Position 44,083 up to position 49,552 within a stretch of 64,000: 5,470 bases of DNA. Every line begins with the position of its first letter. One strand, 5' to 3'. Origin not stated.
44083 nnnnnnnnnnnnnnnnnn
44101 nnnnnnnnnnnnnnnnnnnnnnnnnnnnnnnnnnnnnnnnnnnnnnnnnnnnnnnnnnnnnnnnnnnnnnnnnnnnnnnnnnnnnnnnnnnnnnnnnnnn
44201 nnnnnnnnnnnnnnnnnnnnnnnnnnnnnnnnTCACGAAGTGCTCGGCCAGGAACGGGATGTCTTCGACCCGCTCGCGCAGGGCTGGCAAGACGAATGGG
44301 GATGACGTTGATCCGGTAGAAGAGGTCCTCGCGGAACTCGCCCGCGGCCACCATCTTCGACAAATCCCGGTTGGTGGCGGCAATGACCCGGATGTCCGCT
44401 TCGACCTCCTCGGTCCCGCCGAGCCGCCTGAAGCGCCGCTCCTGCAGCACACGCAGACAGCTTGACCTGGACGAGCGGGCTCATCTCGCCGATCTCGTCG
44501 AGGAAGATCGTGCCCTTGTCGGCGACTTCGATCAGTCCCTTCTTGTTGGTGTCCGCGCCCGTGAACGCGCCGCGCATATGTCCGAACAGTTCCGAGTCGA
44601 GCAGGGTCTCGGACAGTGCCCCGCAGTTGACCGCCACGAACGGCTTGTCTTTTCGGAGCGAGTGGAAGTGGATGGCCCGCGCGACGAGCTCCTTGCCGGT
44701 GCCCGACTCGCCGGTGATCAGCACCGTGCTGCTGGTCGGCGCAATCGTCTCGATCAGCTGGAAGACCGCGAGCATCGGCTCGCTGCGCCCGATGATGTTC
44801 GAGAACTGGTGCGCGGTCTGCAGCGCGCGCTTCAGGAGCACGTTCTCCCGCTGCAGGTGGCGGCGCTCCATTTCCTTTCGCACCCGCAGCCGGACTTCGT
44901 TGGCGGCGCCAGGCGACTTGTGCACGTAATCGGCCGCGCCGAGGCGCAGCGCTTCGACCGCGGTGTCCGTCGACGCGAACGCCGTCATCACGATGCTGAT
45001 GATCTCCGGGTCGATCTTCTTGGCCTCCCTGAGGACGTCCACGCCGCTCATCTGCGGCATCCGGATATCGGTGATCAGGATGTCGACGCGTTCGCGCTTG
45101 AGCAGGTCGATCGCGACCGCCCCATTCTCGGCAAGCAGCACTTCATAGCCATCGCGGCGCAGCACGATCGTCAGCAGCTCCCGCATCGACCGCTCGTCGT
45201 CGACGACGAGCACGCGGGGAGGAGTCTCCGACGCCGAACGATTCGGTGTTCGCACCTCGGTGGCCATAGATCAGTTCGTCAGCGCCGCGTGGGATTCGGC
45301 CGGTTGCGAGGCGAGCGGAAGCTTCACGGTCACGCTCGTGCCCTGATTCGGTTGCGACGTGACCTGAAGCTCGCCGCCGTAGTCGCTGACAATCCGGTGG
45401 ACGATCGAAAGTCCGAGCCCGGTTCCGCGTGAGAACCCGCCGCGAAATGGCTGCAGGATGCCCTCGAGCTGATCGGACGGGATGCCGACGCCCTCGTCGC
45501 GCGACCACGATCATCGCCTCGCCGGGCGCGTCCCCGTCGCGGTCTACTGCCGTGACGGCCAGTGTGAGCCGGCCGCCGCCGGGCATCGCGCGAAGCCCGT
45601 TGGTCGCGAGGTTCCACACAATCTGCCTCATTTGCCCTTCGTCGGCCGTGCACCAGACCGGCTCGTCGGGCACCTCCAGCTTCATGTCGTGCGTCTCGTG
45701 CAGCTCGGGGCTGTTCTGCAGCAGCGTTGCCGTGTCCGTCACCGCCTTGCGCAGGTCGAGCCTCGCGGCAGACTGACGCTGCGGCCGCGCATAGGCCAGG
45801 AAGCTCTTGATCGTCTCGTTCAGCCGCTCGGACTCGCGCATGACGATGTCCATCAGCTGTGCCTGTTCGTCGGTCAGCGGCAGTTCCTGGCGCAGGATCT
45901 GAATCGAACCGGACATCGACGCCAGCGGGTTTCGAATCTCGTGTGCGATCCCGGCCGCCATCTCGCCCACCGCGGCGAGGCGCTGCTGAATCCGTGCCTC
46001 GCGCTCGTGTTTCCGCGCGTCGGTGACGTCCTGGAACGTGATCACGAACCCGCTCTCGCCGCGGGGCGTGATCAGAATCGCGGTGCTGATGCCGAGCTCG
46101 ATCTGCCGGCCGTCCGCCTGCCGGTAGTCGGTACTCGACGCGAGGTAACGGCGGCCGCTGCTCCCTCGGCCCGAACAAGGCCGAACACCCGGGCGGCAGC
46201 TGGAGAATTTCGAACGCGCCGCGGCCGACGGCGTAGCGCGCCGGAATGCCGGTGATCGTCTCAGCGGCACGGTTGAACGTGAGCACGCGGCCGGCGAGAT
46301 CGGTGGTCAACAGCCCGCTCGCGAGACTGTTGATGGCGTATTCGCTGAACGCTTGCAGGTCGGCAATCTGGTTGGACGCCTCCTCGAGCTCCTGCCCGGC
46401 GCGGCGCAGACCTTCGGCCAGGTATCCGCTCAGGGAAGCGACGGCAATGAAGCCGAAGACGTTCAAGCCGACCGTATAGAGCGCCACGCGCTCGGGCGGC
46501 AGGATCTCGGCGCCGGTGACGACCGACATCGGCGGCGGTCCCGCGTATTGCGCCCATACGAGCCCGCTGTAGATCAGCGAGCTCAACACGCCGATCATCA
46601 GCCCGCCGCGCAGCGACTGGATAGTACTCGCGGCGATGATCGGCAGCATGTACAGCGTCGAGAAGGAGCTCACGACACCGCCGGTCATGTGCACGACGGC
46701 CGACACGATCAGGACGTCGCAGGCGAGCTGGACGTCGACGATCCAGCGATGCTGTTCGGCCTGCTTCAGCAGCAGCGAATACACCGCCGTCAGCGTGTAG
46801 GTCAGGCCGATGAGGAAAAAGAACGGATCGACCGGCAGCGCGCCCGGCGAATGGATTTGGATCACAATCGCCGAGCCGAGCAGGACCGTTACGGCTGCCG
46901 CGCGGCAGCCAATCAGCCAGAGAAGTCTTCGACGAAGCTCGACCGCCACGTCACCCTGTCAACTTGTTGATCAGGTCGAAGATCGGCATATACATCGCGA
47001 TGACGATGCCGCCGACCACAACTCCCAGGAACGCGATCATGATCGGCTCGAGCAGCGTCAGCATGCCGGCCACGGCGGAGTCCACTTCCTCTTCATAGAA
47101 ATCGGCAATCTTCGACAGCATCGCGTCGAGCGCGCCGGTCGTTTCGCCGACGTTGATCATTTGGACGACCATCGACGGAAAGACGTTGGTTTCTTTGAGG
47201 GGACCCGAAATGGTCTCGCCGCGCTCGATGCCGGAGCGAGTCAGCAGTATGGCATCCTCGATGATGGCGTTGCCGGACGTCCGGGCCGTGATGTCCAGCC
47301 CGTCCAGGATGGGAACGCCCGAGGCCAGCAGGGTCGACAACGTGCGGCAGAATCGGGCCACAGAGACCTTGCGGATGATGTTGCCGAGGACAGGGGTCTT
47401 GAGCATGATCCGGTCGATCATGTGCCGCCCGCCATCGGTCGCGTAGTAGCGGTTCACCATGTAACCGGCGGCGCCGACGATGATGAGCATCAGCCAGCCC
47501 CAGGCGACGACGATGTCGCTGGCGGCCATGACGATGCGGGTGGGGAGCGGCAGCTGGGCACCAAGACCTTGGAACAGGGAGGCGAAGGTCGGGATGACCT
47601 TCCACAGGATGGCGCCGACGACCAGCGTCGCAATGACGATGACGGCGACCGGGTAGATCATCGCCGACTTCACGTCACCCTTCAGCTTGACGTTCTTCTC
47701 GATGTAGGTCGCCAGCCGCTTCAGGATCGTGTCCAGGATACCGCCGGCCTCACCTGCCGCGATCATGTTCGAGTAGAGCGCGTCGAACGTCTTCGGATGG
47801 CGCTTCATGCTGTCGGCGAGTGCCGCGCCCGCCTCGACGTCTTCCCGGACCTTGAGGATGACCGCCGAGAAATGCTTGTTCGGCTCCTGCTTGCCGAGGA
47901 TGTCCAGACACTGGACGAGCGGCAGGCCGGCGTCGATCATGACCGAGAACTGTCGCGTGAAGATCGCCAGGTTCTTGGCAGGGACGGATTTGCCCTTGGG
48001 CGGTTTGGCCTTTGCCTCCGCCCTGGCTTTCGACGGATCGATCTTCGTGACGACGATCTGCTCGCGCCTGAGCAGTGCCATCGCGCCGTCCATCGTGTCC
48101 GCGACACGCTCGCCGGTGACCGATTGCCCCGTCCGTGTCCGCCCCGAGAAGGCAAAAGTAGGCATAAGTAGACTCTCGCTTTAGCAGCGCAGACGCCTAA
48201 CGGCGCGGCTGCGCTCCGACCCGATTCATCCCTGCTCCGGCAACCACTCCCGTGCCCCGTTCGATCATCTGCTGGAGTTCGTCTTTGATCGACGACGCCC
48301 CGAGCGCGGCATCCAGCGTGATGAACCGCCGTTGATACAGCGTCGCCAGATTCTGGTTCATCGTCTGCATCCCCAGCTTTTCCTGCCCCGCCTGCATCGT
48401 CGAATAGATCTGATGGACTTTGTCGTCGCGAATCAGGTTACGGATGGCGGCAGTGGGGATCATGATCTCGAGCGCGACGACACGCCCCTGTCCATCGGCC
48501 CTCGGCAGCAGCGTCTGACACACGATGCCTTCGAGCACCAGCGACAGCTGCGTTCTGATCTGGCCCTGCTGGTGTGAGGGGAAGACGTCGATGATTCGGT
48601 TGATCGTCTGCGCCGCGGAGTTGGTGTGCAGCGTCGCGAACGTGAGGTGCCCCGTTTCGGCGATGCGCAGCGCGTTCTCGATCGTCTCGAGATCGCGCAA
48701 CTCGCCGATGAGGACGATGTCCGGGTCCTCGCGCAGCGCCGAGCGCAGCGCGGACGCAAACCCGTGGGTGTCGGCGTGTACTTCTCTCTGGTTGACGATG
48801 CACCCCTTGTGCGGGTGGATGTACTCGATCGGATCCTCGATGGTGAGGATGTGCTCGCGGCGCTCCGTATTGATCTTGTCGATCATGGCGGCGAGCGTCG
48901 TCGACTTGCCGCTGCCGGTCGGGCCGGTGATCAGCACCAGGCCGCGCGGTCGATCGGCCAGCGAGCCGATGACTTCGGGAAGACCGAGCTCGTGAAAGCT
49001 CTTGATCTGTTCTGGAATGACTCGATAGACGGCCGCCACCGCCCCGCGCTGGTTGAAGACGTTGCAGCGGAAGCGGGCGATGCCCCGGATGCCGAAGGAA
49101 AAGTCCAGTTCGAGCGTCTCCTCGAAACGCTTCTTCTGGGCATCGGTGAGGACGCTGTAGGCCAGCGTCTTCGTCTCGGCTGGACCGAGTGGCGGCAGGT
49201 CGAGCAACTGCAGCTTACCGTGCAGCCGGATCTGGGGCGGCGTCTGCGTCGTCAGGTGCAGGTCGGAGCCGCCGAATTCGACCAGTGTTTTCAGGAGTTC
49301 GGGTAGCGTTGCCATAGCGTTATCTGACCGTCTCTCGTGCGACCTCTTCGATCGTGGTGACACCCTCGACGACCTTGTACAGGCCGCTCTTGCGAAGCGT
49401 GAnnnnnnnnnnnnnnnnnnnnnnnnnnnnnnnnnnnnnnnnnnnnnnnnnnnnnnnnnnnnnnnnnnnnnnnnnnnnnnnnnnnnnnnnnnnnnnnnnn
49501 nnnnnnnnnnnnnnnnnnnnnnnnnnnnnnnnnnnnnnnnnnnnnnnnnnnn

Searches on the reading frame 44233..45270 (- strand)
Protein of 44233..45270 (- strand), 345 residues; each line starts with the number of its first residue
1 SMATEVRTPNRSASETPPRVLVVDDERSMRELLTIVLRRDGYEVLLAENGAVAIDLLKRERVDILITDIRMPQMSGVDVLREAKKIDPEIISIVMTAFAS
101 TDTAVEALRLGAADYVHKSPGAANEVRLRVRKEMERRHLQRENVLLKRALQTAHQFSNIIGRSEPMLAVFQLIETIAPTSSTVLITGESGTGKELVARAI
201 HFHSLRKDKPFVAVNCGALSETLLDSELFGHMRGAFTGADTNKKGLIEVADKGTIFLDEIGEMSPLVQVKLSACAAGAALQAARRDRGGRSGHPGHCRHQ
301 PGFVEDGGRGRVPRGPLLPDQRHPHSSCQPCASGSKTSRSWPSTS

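Call 10: search_protein_families(library=pfam, max_evalue=0.01, proteins=[window:44233-45270:-])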
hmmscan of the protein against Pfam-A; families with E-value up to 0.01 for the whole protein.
window:44233-45270:- (345 aa): 8 families
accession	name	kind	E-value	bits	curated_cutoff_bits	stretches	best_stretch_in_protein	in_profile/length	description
PF00158.32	Sigma54_activat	-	1.2e-45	155.6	20.2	1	159-271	1-113/168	Sigma-54 interaction domain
PF00072.30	Response_reg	-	3.8e-27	95.1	30.2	1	20-119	1-100/111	Response regulator receiver domain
PF14532.12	Sigma54_activ_2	-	3.6e-11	43.9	25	1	160-273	1-91/138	Sigma-54 interaction domain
PF00004.35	AAA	-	0.00024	22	21.2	1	183-265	1-71/131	ATPase family associated with various cellular activities (AAA)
PF13191.12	AAA_16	-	0.00039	21.4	32.6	1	160-233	3-83/167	AAA ATPase domain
PF01078.27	Mg_chelatase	-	0.00057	19.8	20.3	0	238-267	93-122/207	Magnesium chelatase, subunit ChlI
PF07728.20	AAA_5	-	0.00063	20.2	22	1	183-272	2-87/139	AAA domain (dynein-related subfamily)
PF06068.19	TIP49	-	0.0062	16.2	23.8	1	166-218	36-87/347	TIP49 P-loop domain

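Call 42: search_protein_families(library=ncbifam, max_evalue=0.001, proteins=[window:44233-45270:-])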
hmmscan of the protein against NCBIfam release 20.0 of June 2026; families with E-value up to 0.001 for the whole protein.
window:44233-45270:- (345 aa): 116 families (the best 25 are shown)
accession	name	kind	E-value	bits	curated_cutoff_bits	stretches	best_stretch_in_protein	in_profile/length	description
NF008469.0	PRK11361.1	equivalog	4.7e-82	276.1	714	1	19-271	6-257/461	acetoacetate metabolism transcriptional regulator AtoC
TIGR01818.1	ntrC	equivalog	1.4e-69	235.1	558.6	1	20-271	1-248/463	nitrogen regulation protein NR(I)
NF041946.1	LuxO_transreg_Vib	equivalog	1.7e-69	234.8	800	1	23-271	2-247/463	quorum-sensing sigma-54 dependent transcriptional regulator LuxO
NF007689.0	PRK10365.1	equivalog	1.3e-68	231.8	760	1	20-272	8-254/441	sigma-54-dependent response regulator transcription factor ZraR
TIGR02915.1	PEP_resp_reg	equivalog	6.4e-63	213.1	502.6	1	20-271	1-253/445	PEP-CTERM-box response regulator transcription factor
NF011695.0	PRK15115.1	equivalog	3.4e-61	207.4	763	1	15-272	4-250/445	two-component system response regulator GlrR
NF008176.1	PRK10923.1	equivalog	4.7e-60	203.5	620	1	19-273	5-254/469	nitrogen regulation protein NR(I)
NF051870.1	NAssimRespRegNtrX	equivalog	6.6e-56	190.1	600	1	20-271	4-249/452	nitrogen assimilation response regulator NtrX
TIGR01817.1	nifA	equivalog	5.2e-52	177.3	528.85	1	129-271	170-310/534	nif-specific transcriptional activator NifA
NF038308.1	RNA_repair_RtcR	equivalog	2.3e-50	171.9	650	1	17-271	28-298/530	RNA repair transcriptional activator RtcR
NF049963.1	RespRegFlgRCampy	domain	1.1e-48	166.2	750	1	20-272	3-249/429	fla regulon two-component system response regulator FlgR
NF003451.0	PRK05022.1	equivalog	3.7e-48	164.5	476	1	132-274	163-307/512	nitric oxide reductase transcriptional regulator NorR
TIGR02329.1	propionate_PrpR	equivalog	1.5e-45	155.8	499.2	1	93-270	148-326/526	propionate catabolism operon regulatory protein PrpR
NF041552.1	TF_PrdR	equivalog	5.9e-42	143.7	795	1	151-271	261-381/577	sigma-54 dependent transcriptional regulator PrdR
NF050807.1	TransRegFlbDCaul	equivalog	4.9e-41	141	750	1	40-272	23-233/454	sigma-54-dependent transcriptional regulator FlbD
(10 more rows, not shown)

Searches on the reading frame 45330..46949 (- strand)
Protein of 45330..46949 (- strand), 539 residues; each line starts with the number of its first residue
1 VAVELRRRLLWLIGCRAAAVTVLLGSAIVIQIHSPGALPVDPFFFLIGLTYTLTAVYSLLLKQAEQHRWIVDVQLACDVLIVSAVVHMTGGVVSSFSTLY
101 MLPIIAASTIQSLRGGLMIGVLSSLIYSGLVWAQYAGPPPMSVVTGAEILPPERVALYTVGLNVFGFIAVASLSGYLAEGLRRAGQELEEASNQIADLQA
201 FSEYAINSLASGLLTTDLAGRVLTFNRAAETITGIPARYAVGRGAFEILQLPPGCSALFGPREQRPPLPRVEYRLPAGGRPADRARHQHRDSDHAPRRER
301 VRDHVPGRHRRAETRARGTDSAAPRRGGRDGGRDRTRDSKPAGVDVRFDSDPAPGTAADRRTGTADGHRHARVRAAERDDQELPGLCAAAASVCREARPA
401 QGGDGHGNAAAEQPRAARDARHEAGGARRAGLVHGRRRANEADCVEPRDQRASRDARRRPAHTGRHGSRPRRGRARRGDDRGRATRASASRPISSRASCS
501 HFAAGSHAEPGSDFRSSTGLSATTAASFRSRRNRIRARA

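Call 55: search_protein_families(library=pfam, max_evalue=0.0001, proteins=[window:45330-46949:-])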
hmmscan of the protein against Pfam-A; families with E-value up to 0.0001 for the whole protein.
window:45330-46949:- (539 aa): 1 family
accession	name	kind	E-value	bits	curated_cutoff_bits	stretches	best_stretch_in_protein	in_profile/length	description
PF25323.1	6TM_PilS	-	5e-13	49.6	27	1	5-186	7-187/189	PilS-like transmembrane domain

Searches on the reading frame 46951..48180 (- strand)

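Call 10: search_protein_families(library=pfam, max_evalue=0.01, proteins=[window:46951-48180:-])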
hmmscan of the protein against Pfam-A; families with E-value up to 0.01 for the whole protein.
window:46951-48180:- (409 aa): 1 family
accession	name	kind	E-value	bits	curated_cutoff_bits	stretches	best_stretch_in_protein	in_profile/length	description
PF00482.28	T2SSF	-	1.4e-67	225.8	25.2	2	74-197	1-125/125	Type II secretion system (T2SS), protein F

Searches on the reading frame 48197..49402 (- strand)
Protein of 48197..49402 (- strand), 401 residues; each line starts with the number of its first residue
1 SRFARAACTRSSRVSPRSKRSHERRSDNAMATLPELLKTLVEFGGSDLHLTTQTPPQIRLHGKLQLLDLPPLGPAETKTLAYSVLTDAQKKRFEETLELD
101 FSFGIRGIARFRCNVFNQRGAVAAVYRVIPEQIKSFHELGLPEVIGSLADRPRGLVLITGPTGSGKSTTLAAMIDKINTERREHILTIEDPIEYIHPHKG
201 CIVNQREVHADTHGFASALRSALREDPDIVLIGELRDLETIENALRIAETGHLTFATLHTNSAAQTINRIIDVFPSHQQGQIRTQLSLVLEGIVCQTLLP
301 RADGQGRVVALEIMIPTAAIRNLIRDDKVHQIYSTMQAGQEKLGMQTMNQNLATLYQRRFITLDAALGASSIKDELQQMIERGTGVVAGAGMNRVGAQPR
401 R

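Call 10: search_protein_families(library=pfam, max_evalue=0.01, proteins=[window:48197-49402:-])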
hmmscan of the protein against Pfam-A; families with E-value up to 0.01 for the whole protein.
window:48197-49402:- (401 aa): 17 families
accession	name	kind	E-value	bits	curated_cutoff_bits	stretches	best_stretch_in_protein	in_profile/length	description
PF00437.27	T2SSE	-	2.4e-45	155.2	24.9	1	135-341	120-314/370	Type II/IV secretion system protein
PF13401.12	AAA_22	-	3.7e-05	24.5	27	1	152-189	4-33/130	AAA domain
PF13555.12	AAA_29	-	0.00011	22.3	27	1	152-174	21-43/61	P-loop containing region of AAA domain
PF25199.1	nSTAND_NTPase5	-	0.0002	21.6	34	1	150-193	38-81/145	Novel STAND NTPase 5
PF13476.12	AAA_23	-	0.00023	22.3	27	1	153-173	19-39/201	AAA domain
PF13191.12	AAA_16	-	0.00024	22.1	32.6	1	150-195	22-63/167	AAA ATPase domain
PF06414.18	Zeta_toxin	-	0.00037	20.4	22.3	1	155-215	18-79/199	Zeta toxin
PF01935.23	DUF87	-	0.0012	19.4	23.2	1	157-188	27-58/220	Helicase HerA, central domain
PF13173.12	AAA_14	-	0.0029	18.1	27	0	155-248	4-84/129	AAA domain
PF04851.21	ResIII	-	0.0034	17.7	22.5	1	153-190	23-61/164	Type III restriction enzyme, res subunit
PF03215.21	Rad17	-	0.0035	17.8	23.8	0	147-183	39-75/186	Rad17 P-loop domain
PF20720.3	nSTAND3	-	0.0036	17.5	27.2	0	154-182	18-46/155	Novel STAND NTPase 3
PF00005.33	ABC_tran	-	0.0044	18.1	25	1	155-193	13-50/137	ABC transporter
PF12775.13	AAA_7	-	0.0052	16.8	25.8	0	156-181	36-61/181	P-loop containing dynein motor region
PF13604.12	AAA_30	-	0.0053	16.9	27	0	145-178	10-43/191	AAA domain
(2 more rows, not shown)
